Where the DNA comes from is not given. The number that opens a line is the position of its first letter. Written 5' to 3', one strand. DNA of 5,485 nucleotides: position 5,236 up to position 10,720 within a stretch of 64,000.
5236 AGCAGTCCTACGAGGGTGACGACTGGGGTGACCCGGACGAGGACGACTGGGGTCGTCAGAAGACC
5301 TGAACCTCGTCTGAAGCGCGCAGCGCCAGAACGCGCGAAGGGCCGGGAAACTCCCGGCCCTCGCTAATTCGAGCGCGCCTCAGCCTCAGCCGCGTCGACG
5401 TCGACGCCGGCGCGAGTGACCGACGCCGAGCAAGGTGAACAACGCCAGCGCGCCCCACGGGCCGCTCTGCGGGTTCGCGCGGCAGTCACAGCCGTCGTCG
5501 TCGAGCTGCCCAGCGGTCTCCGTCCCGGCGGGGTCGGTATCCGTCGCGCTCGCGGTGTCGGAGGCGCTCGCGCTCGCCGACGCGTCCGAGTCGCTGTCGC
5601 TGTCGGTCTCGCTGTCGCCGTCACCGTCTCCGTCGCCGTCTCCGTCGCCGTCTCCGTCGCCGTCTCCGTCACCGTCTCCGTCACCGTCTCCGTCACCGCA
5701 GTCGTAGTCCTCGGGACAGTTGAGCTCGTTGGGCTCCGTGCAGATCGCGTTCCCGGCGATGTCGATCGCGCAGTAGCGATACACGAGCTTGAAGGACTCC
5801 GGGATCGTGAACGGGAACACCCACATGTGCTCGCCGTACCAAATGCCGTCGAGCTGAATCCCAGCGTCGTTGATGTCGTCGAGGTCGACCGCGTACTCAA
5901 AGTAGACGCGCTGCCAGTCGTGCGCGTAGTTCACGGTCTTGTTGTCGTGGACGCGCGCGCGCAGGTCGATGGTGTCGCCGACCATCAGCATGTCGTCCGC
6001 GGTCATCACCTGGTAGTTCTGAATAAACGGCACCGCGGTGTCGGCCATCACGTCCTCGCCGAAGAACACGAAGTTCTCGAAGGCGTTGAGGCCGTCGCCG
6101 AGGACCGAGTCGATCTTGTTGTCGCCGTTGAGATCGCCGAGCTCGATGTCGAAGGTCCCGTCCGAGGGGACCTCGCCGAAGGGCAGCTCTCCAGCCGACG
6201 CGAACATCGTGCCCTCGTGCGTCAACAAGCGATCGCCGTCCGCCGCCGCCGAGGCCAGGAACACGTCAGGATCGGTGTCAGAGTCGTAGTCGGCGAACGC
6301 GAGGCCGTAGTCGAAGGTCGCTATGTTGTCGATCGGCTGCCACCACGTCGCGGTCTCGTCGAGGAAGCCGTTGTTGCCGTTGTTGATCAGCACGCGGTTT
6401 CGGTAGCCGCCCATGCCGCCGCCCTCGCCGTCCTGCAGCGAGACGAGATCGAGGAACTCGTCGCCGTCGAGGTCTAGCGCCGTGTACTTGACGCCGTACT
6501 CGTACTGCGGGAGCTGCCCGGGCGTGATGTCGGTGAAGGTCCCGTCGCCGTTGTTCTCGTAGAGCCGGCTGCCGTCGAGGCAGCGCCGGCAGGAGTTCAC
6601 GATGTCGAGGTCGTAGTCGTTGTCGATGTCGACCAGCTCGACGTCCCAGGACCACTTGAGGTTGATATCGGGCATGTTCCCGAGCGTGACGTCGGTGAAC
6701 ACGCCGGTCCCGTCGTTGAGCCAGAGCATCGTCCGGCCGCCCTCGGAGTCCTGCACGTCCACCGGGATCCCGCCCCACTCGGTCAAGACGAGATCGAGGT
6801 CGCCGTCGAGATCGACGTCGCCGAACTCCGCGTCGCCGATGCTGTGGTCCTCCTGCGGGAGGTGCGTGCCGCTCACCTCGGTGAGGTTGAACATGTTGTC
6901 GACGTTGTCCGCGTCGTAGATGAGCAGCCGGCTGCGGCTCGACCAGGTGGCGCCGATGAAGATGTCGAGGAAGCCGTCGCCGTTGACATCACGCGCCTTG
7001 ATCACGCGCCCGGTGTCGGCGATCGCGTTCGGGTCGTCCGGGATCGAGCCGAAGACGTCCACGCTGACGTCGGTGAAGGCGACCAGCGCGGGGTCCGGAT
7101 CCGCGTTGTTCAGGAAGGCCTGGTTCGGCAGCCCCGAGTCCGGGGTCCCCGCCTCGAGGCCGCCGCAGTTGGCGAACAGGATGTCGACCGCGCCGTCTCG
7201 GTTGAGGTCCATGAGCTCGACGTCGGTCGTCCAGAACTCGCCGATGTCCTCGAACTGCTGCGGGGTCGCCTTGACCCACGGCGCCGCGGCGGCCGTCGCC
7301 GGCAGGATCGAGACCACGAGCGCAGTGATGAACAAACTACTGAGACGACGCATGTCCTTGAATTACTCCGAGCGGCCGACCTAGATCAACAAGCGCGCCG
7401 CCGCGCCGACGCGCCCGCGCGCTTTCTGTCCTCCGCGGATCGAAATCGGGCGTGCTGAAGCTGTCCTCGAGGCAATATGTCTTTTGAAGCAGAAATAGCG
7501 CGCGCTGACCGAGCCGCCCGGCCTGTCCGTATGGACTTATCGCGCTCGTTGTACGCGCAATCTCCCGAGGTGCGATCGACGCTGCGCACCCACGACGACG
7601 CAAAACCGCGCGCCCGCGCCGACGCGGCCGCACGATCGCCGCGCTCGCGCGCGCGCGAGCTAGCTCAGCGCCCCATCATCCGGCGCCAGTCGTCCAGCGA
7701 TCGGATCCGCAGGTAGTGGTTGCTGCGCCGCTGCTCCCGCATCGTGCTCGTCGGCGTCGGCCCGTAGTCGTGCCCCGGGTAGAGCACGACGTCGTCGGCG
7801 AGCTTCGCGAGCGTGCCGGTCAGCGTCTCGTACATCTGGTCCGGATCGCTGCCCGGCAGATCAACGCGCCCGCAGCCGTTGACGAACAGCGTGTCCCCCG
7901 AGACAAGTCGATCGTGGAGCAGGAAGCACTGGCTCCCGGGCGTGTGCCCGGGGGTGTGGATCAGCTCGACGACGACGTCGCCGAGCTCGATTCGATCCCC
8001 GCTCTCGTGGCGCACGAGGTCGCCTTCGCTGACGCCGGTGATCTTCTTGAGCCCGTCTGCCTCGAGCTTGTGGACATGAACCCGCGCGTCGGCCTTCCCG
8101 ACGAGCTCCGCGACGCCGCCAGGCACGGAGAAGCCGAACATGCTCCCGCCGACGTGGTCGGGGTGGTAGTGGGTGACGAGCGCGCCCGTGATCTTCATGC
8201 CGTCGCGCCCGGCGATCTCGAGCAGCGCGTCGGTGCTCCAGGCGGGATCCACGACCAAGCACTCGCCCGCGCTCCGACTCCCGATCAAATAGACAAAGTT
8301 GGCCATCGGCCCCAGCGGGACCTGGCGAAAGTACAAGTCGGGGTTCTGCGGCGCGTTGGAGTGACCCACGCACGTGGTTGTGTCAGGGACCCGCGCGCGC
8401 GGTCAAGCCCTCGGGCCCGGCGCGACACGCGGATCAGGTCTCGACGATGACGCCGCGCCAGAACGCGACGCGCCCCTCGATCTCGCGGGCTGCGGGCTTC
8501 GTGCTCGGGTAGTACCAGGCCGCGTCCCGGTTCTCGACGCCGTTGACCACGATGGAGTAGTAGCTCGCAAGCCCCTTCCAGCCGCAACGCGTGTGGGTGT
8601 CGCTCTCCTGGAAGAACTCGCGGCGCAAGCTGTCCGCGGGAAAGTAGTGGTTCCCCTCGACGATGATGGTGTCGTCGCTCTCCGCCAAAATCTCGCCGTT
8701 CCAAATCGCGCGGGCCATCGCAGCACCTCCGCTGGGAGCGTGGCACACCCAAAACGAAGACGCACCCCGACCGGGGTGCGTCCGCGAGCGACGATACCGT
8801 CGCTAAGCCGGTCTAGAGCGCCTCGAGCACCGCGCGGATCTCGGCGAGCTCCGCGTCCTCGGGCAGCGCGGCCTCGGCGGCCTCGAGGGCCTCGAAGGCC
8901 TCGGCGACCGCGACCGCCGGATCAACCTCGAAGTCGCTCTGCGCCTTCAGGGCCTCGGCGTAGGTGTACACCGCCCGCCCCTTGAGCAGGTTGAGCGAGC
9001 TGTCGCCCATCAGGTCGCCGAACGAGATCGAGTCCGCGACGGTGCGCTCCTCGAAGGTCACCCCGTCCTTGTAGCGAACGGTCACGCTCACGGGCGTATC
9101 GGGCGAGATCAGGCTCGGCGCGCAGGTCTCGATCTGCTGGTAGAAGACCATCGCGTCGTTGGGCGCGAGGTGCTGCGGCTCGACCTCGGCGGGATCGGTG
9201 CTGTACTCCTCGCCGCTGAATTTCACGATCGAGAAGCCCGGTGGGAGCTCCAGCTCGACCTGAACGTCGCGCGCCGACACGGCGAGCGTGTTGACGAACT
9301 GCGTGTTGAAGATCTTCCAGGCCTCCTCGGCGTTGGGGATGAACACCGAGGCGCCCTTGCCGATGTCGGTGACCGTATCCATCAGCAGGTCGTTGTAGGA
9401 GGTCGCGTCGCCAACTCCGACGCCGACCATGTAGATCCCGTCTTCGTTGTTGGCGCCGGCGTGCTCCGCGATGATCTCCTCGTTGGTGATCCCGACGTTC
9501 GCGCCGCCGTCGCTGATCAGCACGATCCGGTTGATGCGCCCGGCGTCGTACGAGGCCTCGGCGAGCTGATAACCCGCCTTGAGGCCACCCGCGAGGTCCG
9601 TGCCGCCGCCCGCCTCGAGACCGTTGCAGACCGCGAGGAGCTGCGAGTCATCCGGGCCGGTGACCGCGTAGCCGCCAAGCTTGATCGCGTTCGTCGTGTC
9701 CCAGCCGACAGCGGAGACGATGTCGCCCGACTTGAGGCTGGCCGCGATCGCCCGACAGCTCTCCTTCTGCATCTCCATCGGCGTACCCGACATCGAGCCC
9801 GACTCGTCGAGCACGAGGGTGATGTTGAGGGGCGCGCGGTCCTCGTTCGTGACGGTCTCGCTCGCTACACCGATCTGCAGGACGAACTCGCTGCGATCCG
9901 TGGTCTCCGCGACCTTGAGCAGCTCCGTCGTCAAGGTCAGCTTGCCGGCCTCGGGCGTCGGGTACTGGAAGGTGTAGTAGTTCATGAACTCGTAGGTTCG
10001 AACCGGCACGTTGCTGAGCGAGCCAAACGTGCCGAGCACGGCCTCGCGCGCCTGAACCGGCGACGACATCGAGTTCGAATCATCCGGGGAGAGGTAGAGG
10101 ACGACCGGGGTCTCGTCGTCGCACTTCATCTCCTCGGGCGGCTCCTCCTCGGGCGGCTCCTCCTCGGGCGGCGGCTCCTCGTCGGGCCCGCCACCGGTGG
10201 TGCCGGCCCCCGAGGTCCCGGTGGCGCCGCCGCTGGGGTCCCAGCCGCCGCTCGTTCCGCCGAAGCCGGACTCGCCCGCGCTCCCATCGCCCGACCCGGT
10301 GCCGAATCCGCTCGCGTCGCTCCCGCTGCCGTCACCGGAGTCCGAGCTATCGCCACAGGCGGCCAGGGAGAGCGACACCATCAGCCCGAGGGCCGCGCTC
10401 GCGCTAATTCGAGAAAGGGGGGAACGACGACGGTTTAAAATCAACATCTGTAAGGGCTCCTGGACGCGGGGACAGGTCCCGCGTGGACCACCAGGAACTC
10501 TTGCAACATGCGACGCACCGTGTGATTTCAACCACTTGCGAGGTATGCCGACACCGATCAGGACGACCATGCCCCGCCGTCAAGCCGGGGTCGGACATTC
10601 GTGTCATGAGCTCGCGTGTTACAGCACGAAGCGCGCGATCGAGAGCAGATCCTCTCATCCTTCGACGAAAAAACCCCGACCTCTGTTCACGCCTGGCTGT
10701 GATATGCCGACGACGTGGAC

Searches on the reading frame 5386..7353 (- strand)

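Call 66: search_protein_families(library=pfam, proteins=[window:5386-7353:-], max_evalue=0.0001)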
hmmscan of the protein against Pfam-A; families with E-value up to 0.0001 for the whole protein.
window:5386-7353:- (655 aa): 2 families
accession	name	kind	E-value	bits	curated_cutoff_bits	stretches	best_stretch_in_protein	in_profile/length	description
PF13517.12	FG-GAP_3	-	1.1e-23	84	26.9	4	262-304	18-60/61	FG-GAP-like repeat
PF22807.2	TrAA12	-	1.8e-06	27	30.9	1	552-599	392-440/463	TrAA12-like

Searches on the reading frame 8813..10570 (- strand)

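Call 47: search_protein_families(library=pfam, proteins=[window:8813-10570:-], max_evalue=0.0001)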
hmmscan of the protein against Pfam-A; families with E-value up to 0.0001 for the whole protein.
window:8813-10570:- (585 aa): 3 families
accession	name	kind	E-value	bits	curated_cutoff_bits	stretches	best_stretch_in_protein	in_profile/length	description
PF13519.12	VWA_2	-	7.7e-09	36.6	27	1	251-355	2-106/107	von Willebrand factor type A domain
PF00092.34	VWA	-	1.3e-07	32.4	23.8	1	249-395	1-147/174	von Willebrand factor type A domain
PF13768.12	VWA_3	-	3.1e-05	24.5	27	1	249-374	2-123/155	von Willebrand factor type A domain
